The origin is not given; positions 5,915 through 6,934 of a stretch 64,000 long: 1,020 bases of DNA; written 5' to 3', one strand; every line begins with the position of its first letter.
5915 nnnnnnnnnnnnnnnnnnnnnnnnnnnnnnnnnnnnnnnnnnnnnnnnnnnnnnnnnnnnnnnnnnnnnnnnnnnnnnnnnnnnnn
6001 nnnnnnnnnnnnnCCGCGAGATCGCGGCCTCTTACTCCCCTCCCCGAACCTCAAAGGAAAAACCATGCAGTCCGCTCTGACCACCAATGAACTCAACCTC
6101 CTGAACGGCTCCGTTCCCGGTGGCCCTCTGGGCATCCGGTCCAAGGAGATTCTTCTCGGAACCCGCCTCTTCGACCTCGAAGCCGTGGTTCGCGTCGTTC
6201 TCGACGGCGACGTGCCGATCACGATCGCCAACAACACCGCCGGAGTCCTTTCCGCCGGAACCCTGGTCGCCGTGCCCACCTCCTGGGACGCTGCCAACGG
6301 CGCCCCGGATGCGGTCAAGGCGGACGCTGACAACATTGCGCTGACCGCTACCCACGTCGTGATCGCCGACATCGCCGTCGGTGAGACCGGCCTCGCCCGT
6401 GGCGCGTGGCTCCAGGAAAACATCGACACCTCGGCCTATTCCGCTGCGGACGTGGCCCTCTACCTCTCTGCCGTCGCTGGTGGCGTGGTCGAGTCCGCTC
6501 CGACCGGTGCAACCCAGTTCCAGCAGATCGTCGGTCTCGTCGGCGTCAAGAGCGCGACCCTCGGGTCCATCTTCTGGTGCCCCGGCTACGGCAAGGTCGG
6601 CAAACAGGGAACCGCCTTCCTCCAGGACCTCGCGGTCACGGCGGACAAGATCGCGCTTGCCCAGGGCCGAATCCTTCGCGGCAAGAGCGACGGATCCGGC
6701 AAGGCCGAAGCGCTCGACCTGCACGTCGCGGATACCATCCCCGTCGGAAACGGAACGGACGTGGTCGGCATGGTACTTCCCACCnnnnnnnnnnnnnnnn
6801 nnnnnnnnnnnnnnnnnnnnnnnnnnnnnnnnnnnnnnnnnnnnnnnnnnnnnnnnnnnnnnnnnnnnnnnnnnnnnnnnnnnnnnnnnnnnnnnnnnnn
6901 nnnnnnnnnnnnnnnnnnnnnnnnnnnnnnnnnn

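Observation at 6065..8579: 819-aa Ala/Gly/Thr-rich structural-like protein with strong RBS and strong terminator inside the cargo island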

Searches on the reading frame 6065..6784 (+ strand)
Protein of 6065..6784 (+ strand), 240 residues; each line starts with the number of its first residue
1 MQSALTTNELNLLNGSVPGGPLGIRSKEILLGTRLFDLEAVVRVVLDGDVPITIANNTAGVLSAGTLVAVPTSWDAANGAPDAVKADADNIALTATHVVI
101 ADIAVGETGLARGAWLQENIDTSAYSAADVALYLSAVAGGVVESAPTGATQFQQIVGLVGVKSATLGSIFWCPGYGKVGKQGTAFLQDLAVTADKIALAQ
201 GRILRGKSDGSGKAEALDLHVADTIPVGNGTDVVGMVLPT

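Call 31: find_homologous_proteins(query=window:6065-6784:+, max_evalue=0.01)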
Query window:6065-6784:+ (240 aa): 2 proteins with E <= 0.01 among 3433 candidates.
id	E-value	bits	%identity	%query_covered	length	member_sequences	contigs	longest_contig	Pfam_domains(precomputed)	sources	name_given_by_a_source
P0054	4.1e-16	77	41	75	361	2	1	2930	-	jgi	-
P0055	6.4e-6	44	37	50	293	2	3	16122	-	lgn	-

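Call 37: search_protein_representatives(protein=window:6065-6784:+)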
Query: 240 residues. Proteins with E-value up to 0.001 (for the whole library): 446; up to 1e-10: 129; up to 1e-30: 4. The best 150 are listed.
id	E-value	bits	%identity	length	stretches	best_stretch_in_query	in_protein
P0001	1.2e-144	496.1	100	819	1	1-240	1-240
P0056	1.1e-46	175.6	38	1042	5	52-199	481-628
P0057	5.6e-37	144.0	42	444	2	36-201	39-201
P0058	5.3e-33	130.9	41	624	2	49-199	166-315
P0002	1.2e-30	123.3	50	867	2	47-196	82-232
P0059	4.9e-30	121.3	40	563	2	42-203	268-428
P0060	1.3e-27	113.3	47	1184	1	10-233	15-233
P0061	2.7e-27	112.3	46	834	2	52-197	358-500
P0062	5.1e-27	111.4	37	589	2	48-204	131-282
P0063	9.7e-27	110.5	38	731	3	45-196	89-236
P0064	1.5e-26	109.9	51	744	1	53-197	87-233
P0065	3.1e-25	105.5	38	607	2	53-216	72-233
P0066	5.0e-25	104.9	41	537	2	51-200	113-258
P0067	7.1e-25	104.4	38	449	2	53-206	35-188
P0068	1.2e-24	103.7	41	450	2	52-186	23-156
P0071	1.7e-22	96.5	43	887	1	31-222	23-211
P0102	7.9e-16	74.8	41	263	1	50-210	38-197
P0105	3.3e-15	72.8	41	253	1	52-212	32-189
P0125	1.4e-13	67.5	40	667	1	3-171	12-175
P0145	4.5e-12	62.5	41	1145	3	4-193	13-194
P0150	7.1e-12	61.8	44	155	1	50-170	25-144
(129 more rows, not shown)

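Call 81: search_dna_similar(query=P0102, collection=phages, mode=protein, max_evalue=0.001, max_rows=25)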
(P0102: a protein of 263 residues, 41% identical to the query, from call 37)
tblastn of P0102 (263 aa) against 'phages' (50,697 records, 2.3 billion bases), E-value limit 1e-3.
Records with a match: 10; places in all: 10; records where one place covers at least 80% of the query: 0.
Best place of each record, by identity: <60% 10.
By first word of the organism name: Synechococcus 6; Flavobacterium 4.
By host as written in the record: Flavobacterium sp. LMO8 4; Synechococcus sp. 2; Synechococcus sp. WH 7803 2; Synechococcus sp. MW02 2.
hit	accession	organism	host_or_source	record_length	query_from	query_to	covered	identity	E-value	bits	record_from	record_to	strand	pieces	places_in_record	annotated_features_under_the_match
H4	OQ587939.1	Synechococcus phage S-CRES1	Synechococcus sp.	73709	10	154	55%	38.0%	4e-7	57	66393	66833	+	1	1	fibritin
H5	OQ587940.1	Synechococcus phage S-CRES2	Synechococcus sp.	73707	10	154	55%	38.0%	4e-7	57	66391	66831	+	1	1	fibritin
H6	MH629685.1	Synechococcus virus S-PRM1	Synechococcus sp. WH 7803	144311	44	157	43%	37.1%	4e-7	57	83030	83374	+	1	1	putative tail fiber-like protein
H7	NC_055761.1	Synechococcus virus S-PRM1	Synechococcus sp. WH 7803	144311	44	157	43%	37.1%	4e-7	57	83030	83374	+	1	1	tail fiber protein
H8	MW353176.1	Flavobacterium phage vB_FspM_immuto_3-5A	Flavobacterium sp. LMO8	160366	38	153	44%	35.0%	1e-9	64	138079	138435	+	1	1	putative tail fiber-like protein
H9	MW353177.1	Flavobacterium phage vB_FspM_immuto_13-6C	Flavobacterium sp. LMO8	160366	38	153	44%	35.0%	1e-9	64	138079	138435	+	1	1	putative tail fiber-like protein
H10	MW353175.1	Flavobacterium phage vB_FspM_immuto_2-6A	Flavobacterium sp. LMO8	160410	38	153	44%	35.0%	1e-9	64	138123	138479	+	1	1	putative tail fiber-like protein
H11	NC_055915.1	Flavobacterium phage vB_FspM_immuto_2-6A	Flavobacterium sp. LMO8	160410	38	153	44%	35.0%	1e-9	64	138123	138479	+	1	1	putative tail fiber-like protein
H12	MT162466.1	Synechococcus phage S-N03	Synechococcus sp. MW02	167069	37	154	45%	33.6%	2e-7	57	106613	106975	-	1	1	putative tail fiber-like protein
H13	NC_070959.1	Synechococcus phage S-N03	Synechococcus sp. MW02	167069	37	154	45%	33.6%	2e-7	57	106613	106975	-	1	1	tail fiber protein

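Call 82: search_dna_similar(query=P0057, collection=phages, mode=protein, max_evalue=0.001, max_rows=25)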
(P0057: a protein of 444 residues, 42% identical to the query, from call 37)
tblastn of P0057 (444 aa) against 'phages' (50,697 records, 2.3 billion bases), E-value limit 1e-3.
No match.

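Call 83: get_annotated_region(hit=H4, flank=6000)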
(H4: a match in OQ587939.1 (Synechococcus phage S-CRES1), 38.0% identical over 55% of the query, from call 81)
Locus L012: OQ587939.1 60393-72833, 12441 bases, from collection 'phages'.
description: Synechococcus phage S-CRES1, complete genome.
organism: Synechococcus phage S-CRES1 (NCBI taxid 3038220)
taxonomy: Viruses; Duplodnaviria; Heunggongvirae; Uroviricota; Caudoviricetes
host: Synechococcus sp.; source: Changjiang River estuary; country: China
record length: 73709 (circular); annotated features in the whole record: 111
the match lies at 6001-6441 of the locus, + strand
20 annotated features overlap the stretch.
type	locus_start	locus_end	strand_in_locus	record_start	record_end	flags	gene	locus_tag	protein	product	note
CDS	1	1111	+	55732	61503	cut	-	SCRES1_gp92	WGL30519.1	hypothetical protein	hypothetical protein S-CRES1 gp92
CDS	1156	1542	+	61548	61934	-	-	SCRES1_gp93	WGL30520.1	hypothetical protein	Mu-like prophage FluMu protein S-CRES1 gp93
CDS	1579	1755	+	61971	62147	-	-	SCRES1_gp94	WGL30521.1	hypothetical protein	hypothetical protein S-CRES1 gp94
CDS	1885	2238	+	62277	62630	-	-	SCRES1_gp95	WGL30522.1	lysozyme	Lysozyme S-CRES1 gp95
CDS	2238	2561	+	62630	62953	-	-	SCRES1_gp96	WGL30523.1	hypothetical protein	hypothetical protein S-CRES1 gp96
CDS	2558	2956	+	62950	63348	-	-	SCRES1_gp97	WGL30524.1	hypothetical protein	hypothetical protein S-CRES1 gp97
CDS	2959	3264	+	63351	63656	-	-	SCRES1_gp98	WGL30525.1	hypothetical protein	hypothetical protein S-CRES1 gp98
CDS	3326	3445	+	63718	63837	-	-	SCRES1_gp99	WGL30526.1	hypothetical protein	hypothetical protein S-CRES1 gp99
CDS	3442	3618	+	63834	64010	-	-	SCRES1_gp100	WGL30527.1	hypothetical protein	hypothetical protein S-CRES1 gp100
CDS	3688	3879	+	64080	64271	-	-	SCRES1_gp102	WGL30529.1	hypothetical protein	hypothetical protein S-CRES1 gp102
CDS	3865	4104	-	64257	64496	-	-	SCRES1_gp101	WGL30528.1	hypothetical protein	hypothetical protein S-CRES1 gp101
CDS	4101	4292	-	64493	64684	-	-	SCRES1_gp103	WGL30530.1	Rob transcription factor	Rob transcription factor S-CRES1 gp103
CDS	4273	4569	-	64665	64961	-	-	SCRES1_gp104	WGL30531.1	hypothetical protein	hypothetical protein S-CRES1 gp104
CDS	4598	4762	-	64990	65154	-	-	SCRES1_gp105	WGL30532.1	hypothetical protein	hypothetical protein S-CRES1 gp105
CDS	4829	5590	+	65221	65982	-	-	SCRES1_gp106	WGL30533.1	spike glycoprotein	Spike glycoprotein S-CRES1 gp106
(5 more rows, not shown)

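Call 84: get_annotated_region(hit=H8, flank=6000)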
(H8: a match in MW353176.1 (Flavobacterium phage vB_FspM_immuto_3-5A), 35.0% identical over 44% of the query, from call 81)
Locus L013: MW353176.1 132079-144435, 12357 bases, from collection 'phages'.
description: Flavobacterium phage vB_FspM_immuto_3-5A, complete genome.
organism: Flavobacterium phage vB_FspM_immuto_3-5A (NCBI taxid 2801478)
taxonomy: Viruses; Duplodnaviria; Heunggongvirae; Uroviricota; Caudoviricetes; Immutovirus
host: Flavobacterium sp. LMO8; source: Baltic Sea mesocosm; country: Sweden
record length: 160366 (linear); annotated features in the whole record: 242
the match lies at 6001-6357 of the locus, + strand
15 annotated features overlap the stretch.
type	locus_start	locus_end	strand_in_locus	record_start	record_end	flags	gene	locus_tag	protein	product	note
CDS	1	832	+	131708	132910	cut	-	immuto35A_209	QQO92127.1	putative head completion protein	-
CDS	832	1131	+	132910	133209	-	-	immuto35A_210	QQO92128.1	hypothetical protein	-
CDS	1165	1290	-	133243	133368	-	-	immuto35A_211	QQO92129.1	hypothetical protein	-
CDS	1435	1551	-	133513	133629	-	-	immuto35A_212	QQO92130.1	hypothetical protein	-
CDS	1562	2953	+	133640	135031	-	-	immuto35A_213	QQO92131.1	hypothetical protein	-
CDS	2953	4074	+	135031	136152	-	-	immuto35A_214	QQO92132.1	hypothetical protein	-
CDS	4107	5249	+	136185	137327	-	-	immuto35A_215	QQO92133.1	structural protein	-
CDS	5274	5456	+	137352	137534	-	-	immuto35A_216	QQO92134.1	hypothetical protein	-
CDS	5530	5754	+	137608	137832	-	-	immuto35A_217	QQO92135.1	hypothetical protein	-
CDS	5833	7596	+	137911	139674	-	-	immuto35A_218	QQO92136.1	putative tail fiber-like protein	-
CDS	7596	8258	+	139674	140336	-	-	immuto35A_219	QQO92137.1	structural protein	-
CDS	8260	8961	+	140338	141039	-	-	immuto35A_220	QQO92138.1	structural protein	-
CDS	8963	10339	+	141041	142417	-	-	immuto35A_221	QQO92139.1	hypothetical protein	-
CDS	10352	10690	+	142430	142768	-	-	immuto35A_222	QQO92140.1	hypothetical protein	-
CDS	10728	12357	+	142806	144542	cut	-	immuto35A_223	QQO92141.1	tail fiber protein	-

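Call 85: get_annotated_region(hit=H7, flank=6000)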
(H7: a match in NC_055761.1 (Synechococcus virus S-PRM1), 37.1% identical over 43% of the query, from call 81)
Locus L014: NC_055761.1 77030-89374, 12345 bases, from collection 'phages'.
description: Synechococcus virus S-PRM1, complete genome.
organism: Synechococcus virus S-PRM1 (NCBI taxid 2100130)
taxonomy: Viruses; Duplodnaviria; Heunggongvirae; Uroviricota; Caudoviricetes; Kyanoviridae; Makelovirus; Makelovirus prm1
host: Synechococcus sp. WH 7803; source: sea water; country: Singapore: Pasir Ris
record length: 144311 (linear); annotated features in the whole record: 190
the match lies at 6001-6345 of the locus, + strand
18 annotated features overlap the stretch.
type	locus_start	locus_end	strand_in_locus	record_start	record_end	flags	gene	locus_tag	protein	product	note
CDS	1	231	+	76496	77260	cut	-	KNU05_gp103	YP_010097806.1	glucosyltransferase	-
CDS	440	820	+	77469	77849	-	-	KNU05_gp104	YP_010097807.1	hypothetical protein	-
CDS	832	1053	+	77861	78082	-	-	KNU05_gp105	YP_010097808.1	hypothetical protein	-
CDS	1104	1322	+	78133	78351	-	-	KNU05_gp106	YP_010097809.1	high light inducible protein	-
CDS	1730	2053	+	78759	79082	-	-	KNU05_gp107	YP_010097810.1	PetE plastocyanine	-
CDS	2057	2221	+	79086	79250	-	-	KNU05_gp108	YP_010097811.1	hypothetical protein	-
CDS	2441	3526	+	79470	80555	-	-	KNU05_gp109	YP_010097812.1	photosystem II D1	-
CDS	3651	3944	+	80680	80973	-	-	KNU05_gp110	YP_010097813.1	hypothetical protein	-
CDS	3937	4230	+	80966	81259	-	-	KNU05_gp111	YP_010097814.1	hypothetical protein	-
CDS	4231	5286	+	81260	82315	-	-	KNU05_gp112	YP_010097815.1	photosystem II D1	-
CDS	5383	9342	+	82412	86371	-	-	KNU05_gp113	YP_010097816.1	tail fiber protein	-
CDS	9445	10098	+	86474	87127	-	-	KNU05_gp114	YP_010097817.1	hypothetical protein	-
CDS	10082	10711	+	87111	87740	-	-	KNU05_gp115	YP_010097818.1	ferredoxin oxidoreductase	-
CDS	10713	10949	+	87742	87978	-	-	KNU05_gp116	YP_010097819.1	thioredoxin domain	-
CDS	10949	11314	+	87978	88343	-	-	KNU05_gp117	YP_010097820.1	hypothetical protein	-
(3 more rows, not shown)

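Call 86: search_dna_similar(query=P0150, collection=phages, mode=protein, max_evalue=0.001, max_rows=30)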
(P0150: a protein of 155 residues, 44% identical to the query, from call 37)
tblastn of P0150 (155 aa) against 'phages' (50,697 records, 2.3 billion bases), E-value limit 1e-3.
No match.

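Call 87: search_dna_similar(query=P0105, collection=phages, mode=protein, max_evalue=0.001, max_rows=30)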
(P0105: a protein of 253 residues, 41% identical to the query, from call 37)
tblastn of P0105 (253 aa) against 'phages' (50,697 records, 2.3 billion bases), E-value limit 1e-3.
No match.

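Call 88: find_encoding_contigs(protein=P0055, flank=8000, max_places=1)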
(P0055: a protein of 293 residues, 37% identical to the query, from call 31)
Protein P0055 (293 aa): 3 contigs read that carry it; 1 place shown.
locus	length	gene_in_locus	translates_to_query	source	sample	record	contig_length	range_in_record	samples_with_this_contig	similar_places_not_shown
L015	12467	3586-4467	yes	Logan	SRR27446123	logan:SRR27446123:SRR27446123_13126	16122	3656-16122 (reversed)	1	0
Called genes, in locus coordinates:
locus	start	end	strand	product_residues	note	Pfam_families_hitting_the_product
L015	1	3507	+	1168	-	?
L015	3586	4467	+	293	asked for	-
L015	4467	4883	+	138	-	-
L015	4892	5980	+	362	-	-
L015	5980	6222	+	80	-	-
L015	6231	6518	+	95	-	-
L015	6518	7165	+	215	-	-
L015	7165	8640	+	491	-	-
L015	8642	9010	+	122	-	-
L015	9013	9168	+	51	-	-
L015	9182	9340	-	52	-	-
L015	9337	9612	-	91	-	-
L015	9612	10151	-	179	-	-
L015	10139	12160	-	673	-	PF01612:DNA_pol_A_exo1 (weak), PF00476:DNA_pol_A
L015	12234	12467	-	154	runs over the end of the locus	-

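Call 93: search_solved_structures(query=L013:4107-5246:+, max_evalue=0.01)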
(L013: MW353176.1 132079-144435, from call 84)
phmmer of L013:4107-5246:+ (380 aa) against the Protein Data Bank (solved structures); distinct sequences matched with E-value up to 0.01: 0.
